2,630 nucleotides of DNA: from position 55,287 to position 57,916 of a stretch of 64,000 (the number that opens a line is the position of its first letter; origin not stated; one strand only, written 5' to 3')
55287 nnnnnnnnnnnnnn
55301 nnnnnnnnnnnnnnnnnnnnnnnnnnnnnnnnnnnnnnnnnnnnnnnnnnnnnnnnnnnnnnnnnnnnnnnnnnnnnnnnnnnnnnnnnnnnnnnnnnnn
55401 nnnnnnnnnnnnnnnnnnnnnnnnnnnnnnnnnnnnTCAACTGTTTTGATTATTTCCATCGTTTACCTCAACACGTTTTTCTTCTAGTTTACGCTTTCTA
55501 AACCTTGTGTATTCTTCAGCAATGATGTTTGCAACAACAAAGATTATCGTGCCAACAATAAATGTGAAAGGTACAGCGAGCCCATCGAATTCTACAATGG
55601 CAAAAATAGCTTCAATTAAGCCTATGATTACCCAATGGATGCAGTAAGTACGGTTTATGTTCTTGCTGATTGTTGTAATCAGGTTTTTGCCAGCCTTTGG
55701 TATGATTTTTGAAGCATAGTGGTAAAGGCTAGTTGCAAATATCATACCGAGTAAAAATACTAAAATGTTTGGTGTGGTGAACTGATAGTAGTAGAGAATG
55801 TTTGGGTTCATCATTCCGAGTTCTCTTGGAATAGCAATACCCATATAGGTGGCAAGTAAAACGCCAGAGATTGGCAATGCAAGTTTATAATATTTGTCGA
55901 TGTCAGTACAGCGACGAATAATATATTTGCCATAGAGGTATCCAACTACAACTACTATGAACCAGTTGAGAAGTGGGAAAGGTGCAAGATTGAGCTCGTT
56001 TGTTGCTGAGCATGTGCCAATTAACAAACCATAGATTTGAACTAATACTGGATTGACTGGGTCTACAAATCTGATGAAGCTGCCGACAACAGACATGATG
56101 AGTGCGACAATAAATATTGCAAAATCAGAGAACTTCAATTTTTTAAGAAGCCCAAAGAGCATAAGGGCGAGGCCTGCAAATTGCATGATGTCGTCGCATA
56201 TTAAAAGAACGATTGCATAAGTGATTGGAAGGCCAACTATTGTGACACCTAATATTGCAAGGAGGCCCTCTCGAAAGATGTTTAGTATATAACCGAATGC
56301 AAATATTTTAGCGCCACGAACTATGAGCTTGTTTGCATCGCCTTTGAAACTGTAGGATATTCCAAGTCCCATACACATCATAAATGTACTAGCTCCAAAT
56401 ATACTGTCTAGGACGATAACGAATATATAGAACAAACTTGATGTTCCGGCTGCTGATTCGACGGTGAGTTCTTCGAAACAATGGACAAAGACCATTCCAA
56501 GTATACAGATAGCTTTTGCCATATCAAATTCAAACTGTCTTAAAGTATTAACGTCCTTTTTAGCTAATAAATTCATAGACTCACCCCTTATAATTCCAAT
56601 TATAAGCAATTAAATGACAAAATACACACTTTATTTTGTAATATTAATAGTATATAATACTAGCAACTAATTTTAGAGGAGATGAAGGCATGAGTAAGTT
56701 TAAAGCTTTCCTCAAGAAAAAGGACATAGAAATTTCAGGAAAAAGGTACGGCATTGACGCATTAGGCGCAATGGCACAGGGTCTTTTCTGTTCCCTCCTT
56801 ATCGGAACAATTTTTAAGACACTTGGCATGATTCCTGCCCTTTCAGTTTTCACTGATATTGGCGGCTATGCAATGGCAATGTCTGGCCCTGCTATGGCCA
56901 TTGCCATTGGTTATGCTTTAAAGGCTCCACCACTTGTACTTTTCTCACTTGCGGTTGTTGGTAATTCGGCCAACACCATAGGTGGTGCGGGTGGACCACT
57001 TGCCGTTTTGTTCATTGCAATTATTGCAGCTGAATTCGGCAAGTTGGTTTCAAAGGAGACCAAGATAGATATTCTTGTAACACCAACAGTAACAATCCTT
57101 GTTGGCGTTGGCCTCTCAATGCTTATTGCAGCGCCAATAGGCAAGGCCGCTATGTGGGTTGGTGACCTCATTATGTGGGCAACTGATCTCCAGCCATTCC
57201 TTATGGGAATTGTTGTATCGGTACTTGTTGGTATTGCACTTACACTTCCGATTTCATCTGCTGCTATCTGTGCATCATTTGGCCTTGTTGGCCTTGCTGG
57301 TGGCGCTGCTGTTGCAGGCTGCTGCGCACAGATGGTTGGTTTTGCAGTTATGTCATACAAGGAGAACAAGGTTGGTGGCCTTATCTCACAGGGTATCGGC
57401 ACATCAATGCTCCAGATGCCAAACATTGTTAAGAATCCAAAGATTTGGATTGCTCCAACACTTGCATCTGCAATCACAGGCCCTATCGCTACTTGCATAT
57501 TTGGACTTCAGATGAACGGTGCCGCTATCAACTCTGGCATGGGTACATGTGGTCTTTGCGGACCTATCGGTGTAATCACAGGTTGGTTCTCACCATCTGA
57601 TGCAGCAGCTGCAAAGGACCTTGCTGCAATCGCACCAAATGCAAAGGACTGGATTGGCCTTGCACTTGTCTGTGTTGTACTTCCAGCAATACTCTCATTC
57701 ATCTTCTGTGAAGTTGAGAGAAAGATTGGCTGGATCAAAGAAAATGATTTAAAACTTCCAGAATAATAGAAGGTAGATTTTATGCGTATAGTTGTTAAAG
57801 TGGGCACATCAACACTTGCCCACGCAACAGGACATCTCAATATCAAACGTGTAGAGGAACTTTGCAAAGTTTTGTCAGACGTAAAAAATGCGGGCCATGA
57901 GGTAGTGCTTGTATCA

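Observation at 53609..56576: STAS domain fused to an acyl-AMP-forming ligase and coupled to an acyltransferase-3-like membrane protein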

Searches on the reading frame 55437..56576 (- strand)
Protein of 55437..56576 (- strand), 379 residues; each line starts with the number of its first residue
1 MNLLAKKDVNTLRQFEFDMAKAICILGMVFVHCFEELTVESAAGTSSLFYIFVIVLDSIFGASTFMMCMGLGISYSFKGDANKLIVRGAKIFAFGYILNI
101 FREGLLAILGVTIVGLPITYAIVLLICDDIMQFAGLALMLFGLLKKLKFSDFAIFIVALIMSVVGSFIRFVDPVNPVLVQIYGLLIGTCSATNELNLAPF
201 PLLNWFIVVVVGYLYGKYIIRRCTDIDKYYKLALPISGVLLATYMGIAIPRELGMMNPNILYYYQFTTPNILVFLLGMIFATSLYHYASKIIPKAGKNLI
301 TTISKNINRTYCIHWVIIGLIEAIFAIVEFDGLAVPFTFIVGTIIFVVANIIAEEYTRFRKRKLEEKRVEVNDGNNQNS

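Call 3: search_protein_families(library=pfam, proteins=[window:55437-56576:-], max_evalue=0.1)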
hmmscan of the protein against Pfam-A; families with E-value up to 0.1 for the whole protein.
window:55437-56576:- (379 aa): 3 families
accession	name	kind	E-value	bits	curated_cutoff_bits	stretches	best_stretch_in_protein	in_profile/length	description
PF01757.29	Acyl_transf_3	-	2.6e-11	43.6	31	1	16-349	3-320/326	Acyltransferase domain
PF07786.18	HGSNAT_cat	-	1.2e-10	41.7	22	1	13-222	1-187/222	Heparan-alpha-glucosaminide N-acetyltransferase, catalytic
PF15990.10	UPF0767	-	0.054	14.1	27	0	333-371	16-53/83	UPF0767 family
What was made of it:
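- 55437..56576 (-): AT3/TmAT-fold membrane acyltransferase gene (379 aa, AT3-only, no SGNH domain; N- and C-termini predicted to be cytoplasmic). Pfam hits: Acyl_transf_3 43.6 bits and HGSNAT_cat 41.7 bits (call 3).
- On AT3 / TmAT transmembrane acyltransferases: 43.6 bits against 31, and 41.7 bits against 22 (call 3).
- Checked: The 379-aa product (ATG at 56576) passes Acyl_transf_3 (43.6 bits, cut-off 31) and HGSNAT_cat, formerly DUF1624 (41.7 bits, cut-off 22) (call 3).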

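Call 4: search_protein_families(library=ncbifam, proteins=[window:55437-56576:-], max_evalue=0.1)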
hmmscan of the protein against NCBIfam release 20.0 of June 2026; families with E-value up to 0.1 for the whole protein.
window:55437-56576:- (379 aa): 1 family
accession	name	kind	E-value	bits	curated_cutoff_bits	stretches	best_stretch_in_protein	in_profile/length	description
NF004869.0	PRK06224.1-6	subfamily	0.0038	16.6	212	1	302-372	179-249/263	citryl-CoA lyase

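Call 37: find_homologous_proteins(query=window:55437-56576:-, max_evalue=0.00001)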
Query window:55437-56576:- (379 aa): 129 proteins with E <= 0.00001 among 8000 candidates; the best 120 are listed.
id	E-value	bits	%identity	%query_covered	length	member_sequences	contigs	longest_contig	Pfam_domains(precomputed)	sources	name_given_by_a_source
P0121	5.1e-242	821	100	100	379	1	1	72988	PF01757.29,PF07786.19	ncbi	-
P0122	5.0e-130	452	82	66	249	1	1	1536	PF01757.29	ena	-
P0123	4.2e-122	426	54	96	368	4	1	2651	PF01757.29,PF07786.19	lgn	-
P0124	3.5e-120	420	54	98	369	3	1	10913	PF01757.29,PF07786.19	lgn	-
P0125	5.1e-120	419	55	97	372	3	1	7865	PF01757.29,PF07786.19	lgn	-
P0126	1.4e-119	418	55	96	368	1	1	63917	PF01757.29,PF07786.19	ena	-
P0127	2.6e-119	417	56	96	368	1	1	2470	PF01757.29,PF07786.19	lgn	-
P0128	1.4e-117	411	55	94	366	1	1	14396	PF01757.29,PF07786.19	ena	-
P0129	1.6e-116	408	52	98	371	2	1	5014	PF01757.29,PF07786.19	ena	-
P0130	1.7e-116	408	54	96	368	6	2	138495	PF01757.29,PF07786.19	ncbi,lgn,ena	-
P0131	4.9e-116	406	52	97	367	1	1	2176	PF01757.29,PF07786.19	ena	-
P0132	8.1e-114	399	53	96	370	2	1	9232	PF01757.29,PF07786.19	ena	-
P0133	2.2e-113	398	52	96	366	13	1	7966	PF01757.29,PF07786.19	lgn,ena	-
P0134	4.2e-113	397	54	96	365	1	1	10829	PF01757.29,PF07786.19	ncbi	-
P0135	1.6e-112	395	52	96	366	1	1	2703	PF01757.29,PF07786.19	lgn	-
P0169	3.2e-75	272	41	96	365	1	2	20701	PF01757.29,PF07786.19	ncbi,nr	ncbi:MAG: DUF1624 domain-containing protein [Victivallaceae bacterium]|nr:DUF1624 domain-containing 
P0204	9.8e-44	168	34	87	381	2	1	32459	PF01757.29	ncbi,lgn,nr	ncbi:MAG: heparan-alpha-glucosaminide N-acetyltransferase domain-containing protein [Bacilli bacteri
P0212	1.1e-40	158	31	95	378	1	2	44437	PF01757.29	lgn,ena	-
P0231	5.7e-40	156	30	100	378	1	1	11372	PF01757.29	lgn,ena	-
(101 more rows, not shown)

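Call 38: find_encoding_contigs(protein=P0169, flank=5000, max_places=2)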
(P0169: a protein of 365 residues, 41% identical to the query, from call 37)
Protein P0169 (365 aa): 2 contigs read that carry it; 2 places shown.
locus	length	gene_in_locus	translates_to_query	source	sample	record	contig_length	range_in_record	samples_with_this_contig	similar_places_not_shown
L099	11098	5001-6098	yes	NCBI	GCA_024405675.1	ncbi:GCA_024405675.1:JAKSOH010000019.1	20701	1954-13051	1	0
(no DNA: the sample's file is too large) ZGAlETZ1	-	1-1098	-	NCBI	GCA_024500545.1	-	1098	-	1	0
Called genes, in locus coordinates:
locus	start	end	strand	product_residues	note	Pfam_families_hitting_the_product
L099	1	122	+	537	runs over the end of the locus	PF03977:OAD_beta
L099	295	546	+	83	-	PF13173:AAA_14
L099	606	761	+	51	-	PF13173:AAA_14 (weak)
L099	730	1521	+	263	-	PF13635:DUF4143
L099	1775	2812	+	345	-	PF13310:Virulence_RhuM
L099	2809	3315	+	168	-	-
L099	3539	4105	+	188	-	-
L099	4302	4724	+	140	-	PF01135:PCMT (weak), PF03848:TehB (weak), PF13679:Methyltransf_32 (weak), PF05175:MTS, PF13847:Methyltransf_31, PF08241:Methyltransf_11, PF08242:Methyltransf_12, PF13649:Methyltransf_25, +2 more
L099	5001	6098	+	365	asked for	PF01757:Acyl_transf_3 (faint), PF07786:HGSNAT_cat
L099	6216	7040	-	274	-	PF13444:Acetyltransf_5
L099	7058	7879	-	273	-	PF01553:Acyltransferase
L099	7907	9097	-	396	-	PF25881:HH_YBHG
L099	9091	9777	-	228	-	PF00005:ABC_tran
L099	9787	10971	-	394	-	PF12704:MacB_PCD (weak), PF02687:FtsX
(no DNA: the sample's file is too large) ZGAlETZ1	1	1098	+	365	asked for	PF01757:Acyl_transf_3 (faint), PF07786:HGSNAT_cat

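Call 39: find_encoding_contigs(protein=P0204, flank=5000, max_places=2)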
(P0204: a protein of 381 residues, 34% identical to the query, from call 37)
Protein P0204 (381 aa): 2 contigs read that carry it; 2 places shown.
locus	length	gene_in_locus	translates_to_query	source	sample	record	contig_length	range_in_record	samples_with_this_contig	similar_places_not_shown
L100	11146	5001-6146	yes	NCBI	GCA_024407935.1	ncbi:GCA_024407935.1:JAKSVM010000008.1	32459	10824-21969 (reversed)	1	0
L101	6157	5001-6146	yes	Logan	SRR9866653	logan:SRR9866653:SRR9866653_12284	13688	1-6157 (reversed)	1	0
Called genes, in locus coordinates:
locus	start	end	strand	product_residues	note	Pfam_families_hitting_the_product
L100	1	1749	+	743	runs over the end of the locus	PF02687:FtsX, PF12704:MacB_PCD (weak), PF02687:FtsX (weak)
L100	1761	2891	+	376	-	PF03193:RsgA_GTPase (faint), PF02463:SMC_N, PF13175:AAA_15 (weak), PF13555:AAA_29, PF00005:ABC_tran, PF13304:AAA_21 (faint)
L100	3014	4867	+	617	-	PF08757:CotH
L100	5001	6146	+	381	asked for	PF01757:Acyl_transf_3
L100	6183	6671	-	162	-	-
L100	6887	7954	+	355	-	PF03629:SASA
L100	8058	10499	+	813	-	PF00132:Hexapep (weak), PF00550:PP-binding (weak), PF00501:AMP-binding, PF13193:AMP-binding_C (weak)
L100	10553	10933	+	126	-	PF00072:Response_reg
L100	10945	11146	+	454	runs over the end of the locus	PF02386:TrkH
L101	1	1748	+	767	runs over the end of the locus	PF02687:FtsX, PF12704:MacB_PCD (weak), PF02687:FtsX (weak)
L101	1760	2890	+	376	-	PF03193:RsgA_GTPase (faint), PF02463:SMC_N, PF13175:AAA_15 (weak), PF13555:AAA_29, PF00005:ABC_tran, PF13304:AAA_21 (faint)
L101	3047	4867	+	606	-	PF08757:CotH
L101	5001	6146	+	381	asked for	PF01757:Acyl_transf_3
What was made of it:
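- Distant members of the AT3 family (34-41% identity) lack the ligase (L099, L100; calls 38, 39).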

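Call 40: find_encoding_contigs(protein=P0212, flank=5000, max_places=2)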
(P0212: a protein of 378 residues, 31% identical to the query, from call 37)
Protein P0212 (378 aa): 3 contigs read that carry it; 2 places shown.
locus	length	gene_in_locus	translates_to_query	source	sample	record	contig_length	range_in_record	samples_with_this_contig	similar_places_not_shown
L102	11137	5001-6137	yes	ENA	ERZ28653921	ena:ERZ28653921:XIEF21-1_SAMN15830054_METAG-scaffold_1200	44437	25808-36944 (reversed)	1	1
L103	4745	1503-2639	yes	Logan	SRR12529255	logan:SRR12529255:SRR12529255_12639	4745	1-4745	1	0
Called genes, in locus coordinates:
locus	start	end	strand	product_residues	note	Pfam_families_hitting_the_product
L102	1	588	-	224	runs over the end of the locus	PF01987:AIM24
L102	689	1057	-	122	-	-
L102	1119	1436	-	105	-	-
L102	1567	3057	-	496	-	PF00037:Fer4 (faint), PF12797:Fer4_2 (faint), PF01180:DHO_dh, PF01207:Dus (weak), PF13237:Fer4_10 (weak), PF14697:Fer4_21, PF12838:Fer4_7, PF13187:Fer4_9 (weak), +1 more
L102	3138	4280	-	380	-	PF03767:Acid_phosphat_B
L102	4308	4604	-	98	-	-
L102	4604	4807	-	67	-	-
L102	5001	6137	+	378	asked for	PF01757:Acyl_transf_3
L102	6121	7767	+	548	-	PF00672:HAMP (weak), PF07228:SpoIIE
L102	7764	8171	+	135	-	PF13581:HATPase_c_2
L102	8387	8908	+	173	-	-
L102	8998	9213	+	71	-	-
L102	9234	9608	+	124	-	-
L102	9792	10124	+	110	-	-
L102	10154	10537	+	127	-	-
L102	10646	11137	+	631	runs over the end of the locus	PF04055:Radical_SAM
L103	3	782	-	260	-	?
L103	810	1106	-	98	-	-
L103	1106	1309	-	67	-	-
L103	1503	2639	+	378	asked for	PF01757:Acyl_transf_3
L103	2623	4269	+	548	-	PF00672:HAMP (weak), PF07228:SpoIIE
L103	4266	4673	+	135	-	PF13581:HATPase_c_2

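Call 45: find_encoding_contigs(protein=P0231, flank=5000, max_places=3)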
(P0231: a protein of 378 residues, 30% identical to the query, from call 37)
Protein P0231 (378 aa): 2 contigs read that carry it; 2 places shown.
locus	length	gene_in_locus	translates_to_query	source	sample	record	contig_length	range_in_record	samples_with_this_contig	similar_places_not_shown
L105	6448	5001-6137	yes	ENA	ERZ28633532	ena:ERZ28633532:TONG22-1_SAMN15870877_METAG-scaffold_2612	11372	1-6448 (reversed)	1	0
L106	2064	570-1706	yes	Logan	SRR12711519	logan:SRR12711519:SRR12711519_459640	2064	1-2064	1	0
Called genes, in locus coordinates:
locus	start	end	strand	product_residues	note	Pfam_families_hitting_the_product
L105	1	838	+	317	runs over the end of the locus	-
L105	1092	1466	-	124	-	-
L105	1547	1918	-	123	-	-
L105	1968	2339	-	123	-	-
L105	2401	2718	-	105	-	-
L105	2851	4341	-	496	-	PF13237:Fer4_10 (faint), PF00037:Fer4 (faint), PF01180:DHO_dh, PF01207:Dus (weak), PF13187:Fer4_9 (weak), PF14697:Fer4_21, PF12838:Fer4_7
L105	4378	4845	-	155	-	-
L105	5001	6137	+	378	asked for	PF01757:Acyl_transf_3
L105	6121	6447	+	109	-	?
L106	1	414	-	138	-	?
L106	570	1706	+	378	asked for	PF01757:Acyl_transf_3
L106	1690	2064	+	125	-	?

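Call 61: predict_structure(alignment_id=A5)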
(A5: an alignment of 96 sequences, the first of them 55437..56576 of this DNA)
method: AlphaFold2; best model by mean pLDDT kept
length: 379 residues; sequences in the alignment: 96
mean_pLDDT: 95.6   pTM: 0.92
mean pLDDT of the five models: 95.6, 95.6, 95.4, 94.9, 94.9
residues with pLDDT >= 90: 357; 70-90: 21; 50-70: 1; < 50: 0
segments of 3 or more residues with pLDDT < 50: none
pLDDT, mean of each block of 10 residues (from residue 1): 92 96 97 93 83 93 96 95 98 97 93 93 95 98 98 98 98 95 97 90 98 98 97 98 98 94 97 98 98 98 97 97 93 95 98 97 96 89
secondary structure, 60 per line:
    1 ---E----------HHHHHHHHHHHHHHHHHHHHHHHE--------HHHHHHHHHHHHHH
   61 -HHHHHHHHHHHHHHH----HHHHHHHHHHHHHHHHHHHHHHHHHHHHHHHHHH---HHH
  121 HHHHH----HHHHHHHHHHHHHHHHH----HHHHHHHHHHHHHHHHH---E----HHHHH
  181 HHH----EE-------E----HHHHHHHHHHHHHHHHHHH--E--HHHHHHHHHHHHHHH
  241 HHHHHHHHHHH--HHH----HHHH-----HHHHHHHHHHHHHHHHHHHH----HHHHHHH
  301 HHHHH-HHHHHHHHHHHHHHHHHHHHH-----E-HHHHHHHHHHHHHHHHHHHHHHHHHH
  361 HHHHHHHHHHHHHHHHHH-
elements in order: H15-37 H47-60 H62-76 H81-114 H118-125 H130-146 H151-167 H176-183 H202-220 H226-251 H261-264 H270-289 H294-305 H307-327 H335-378
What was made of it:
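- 55437..56576 (-): AF2 model: pLDDT 95.6, pTM 0.92, about 10 TM helices (call 61).
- On AT3 / TmAT transmembrane acyltransferases: AF2 model: pLDDT 95.6, pTM 0.92 (call 61).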

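Call 64: fold_search(model_id=the predicted structure, library=pdb)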
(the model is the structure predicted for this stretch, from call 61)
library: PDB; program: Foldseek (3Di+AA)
matches with E <= 10: 114; with E <= 0.001: 0
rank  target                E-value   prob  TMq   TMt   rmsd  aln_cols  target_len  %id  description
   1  8vlg_A                1.6e-02  1.00  0.49  0.36   7.8       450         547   14  Cryo-EM structure of human HGSNAT bound with Acetyl-CoA and substrate analog (released 2024-06-26)
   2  8vlv_A                2.6e-02  1.00  0.48  0.36   8.0       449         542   12  Cryo-EM structure of human HGSNAT in inactive state (released 2024-06-26)
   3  8vkj_B                3.1e-02  1.00  0.49  0.37   7.9       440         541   13  Cryo-EM structure of human HGSNAT bound with Acetyl-CoA (released 2024-06-26)
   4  8jkv_A                6.0e-02  1.00  0.49  0.37   7.4       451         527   13  membrane proteins (released 2024-05-22)
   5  8vlu_A                7.4e-02  0.99  0.47  0.35   7.8       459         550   13  Cryo-EM structure of human HGSNAT bound with CoA (released 2024-06-26)
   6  8vkj_A                8.4e-02  0.99  0.49  0.36   7.8       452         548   13  Cryo-EM structure of human HGSNAT bound with Acetyl-CoA (released 2024-06-26)
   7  6hfb_B                1.7e-01  0.20  0.18  0.15  19.4       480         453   13  Outward-facing conformation of a multidrug resistance MATE family transporter of the MOP superfamily. (released 2019-06-12)
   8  8xik                  2.5e-01  0.97  0.48  0.41   8.3       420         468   10  Structure of acyltransferase GWT1 in complex with manogepix(APX001A) (released 2024-10-02)
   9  9b3o                  3.3e-01  0.21  0.20  0.21  19.5       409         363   13  NorA in inward-occluded conformation (NorA-BRIL fusion) (released 2024-12-11)
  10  8kdg_B                3.3e-01  0.09  0.13  0.13  17.6       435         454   13  Structure of LAT1-CD98hc-Fab170 in complex with BCH, consensus map (released 2025-02-12)
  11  6t1z                  5.5e-01  0.13  0.19  0.18  17.9       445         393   12  LmrP from L. lactis, in an outward-open conformation, bound to Hoechst 33342 (released 2020-07-29)
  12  9b3l                  7.2e-01  0.12  0.19  0.20  19.5       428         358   13  NorA in occluded conformation (NorA-BRIL fusion) (released 2024-12-11)
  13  8xxi                  9.7e-01  0.03  0.11  0.09  20.0       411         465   14  Structure of y+LAT1 bound with Leu (released 2025-01-22)
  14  2b6p                  1.3e+00  0.05  0.11  0.15  20.7       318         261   14  X-ray structure of lens Aquaporin-0 (AQP0) (lens MIP) in an open pore state (released 2005-12-06)
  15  9b49_A                1.4e+00  0.06  0.15  0.14  21.1       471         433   12  K459Q variant of P. indica phosphate transporter (released 2025-03-26)
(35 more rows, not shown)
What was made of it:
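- On AT3 / TmAT transmembrane acyltransferases: Foldseek: HGSNAT chains prob 0.99-1.0 and TMq 0.47-0.49; GWT1 prob 0.97 and TMq 0.48; the next hits have prob 0.21 or less and TM 0.2 or less (call 64).
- The fold matches HGSNAT and GWT1 (call 64).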

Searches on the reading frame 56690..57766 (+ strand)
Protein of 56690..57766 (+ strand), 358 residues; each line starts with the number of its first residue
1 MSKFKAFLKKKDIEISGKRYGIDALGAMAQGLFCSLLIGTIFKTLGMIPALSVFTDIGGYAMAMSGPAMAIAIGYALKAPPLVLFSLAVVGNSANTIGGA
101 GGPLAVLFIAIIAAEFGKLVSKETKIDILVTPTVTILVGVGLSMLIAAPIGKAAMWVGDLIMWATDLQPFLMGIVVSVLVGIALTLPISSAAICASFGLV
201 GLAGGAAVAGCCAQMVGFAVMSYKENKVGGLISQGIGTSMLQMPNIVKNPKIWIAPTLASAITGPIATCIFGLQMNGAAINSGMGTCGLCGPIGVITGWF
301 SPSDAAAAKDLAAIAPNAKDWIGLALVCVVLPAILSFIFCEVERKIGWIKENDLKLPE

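Call 3: search_protein_families(library=pfam, proteins=[window:56690-57766:+], max_evalue=0.1)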
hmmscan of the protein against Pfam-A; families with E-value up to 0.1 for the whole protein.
window:56690-57766:+ (358 aa): 1 family
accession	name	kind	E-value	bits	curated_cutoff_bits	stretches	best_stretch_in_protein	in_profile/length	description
PF13303.11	PTS_EIIC_2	-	8.9e-90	301.5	28.9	1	23-356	2-327/327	Phosphotransferase system, EIIC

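Call 4: search_protein_families(library=ncbifam, proteins=[window:56690-57766:+], max_evalue=0.1)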
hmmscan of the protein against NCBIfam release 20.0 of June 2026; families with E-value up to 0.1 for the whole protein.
window:56690-57766:+ (358 aa): 0 families
